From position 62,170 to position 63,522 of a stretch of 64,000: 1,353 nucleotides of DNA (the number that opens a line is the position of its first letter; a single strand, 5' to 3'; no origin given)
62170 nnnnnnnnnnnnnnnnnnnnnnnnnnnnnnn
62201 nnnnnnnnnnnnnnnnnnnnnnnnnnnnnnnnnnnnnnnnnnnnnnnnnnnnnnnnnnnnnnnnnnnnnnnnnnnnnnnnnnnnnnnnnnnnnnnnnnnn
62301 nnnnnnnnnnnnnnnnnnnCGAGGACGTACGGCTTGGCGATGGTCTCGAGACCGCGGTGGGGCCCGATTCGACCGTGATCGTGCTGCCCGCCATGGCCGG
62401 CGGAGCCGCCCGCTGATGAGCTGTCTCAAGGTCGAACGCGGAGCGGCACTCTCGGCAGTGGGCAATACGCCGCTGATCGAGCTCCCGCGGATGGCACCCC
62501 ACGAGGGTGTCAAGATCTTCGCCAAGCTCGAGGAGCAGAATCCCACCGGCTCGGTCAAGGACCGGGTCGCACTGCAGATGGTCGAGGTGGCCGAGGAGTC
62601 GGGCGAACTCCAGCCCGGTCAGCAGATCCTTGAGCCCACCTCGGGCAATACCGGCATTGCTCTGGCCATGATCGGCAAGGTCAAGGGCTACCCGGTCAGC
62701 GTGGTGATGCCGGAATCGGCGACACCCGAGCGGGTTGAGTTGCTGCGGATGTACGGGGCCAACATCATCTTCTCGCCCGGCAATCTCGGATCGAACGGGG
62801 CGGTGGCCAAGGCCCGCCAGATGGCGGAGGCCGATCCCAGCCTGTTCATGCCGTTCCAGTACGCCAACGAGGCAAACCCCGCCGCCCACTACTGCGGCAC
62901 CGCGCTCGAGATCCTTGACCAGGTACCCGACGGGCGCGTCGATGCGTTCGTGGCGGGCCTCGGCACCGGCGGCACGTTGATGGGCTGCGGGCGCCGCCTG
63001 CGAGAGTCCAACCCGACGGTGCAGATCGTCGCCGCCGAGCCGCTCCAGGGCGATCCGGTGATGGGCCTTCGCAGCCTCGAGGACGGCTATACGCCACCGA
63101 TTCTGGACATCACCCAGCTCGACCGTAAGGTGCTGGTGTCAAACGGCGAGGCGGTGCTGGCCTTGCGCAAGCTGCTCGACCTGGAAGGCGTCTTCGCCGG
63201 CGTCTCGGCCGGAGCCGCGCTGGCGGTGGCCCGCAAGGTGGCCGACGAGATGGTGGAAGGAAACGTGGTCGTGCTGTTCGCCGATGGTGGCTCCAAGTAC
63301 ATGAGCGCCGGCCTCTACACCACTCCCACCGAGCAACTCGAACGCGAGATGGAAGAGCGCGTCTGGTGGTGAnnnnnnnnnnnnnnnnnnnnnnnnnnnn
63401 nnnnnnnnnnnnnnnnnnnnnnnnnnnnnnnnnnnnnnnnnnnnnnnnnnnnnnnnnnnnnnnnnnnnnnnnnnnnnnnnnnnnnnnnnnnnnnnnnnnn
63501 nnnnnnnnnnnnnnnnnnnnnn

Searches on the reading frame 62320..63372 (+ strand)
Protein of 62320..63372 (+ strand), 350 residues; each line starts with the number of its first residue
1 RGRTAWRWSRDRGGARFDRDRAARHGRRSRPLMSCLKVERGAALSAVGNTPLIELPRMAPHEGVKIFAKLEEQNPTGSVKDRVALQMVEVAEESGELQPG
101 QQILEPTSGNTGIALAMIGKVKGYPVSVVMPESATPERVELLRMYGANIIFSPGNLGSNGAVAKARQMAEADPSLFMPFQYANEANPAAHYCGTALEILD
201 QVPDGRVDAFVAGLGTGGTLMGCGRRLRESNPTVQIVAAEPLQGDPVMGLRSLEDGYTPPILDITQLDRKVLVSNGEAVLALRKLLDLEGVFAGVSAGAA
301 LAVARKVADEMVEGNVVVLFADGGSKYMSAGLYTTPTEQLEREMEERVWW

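Call 26: search_protein_families(library=pfam, proteins=[window:62320-63372:+], max_evalue=0.01)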
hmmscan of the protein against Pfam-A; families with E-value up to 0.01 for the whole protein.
window:62320-63372:+ (350 aa): 1 family
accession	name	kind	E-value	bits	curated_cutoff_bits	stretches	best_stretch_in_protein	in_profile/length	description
PF00291.31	PALP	-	1.4e-73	248.3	35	1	46-321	4-294/295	Pyridoxal-phosphate dependent enzyme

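Call 62: find_encoding_contigs(protein=window:62416-63369:+, flank=10000, max_places=2)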
Protein window:62416-63369:+ (318 aa): no gene with exactly this product is on record in the collection.
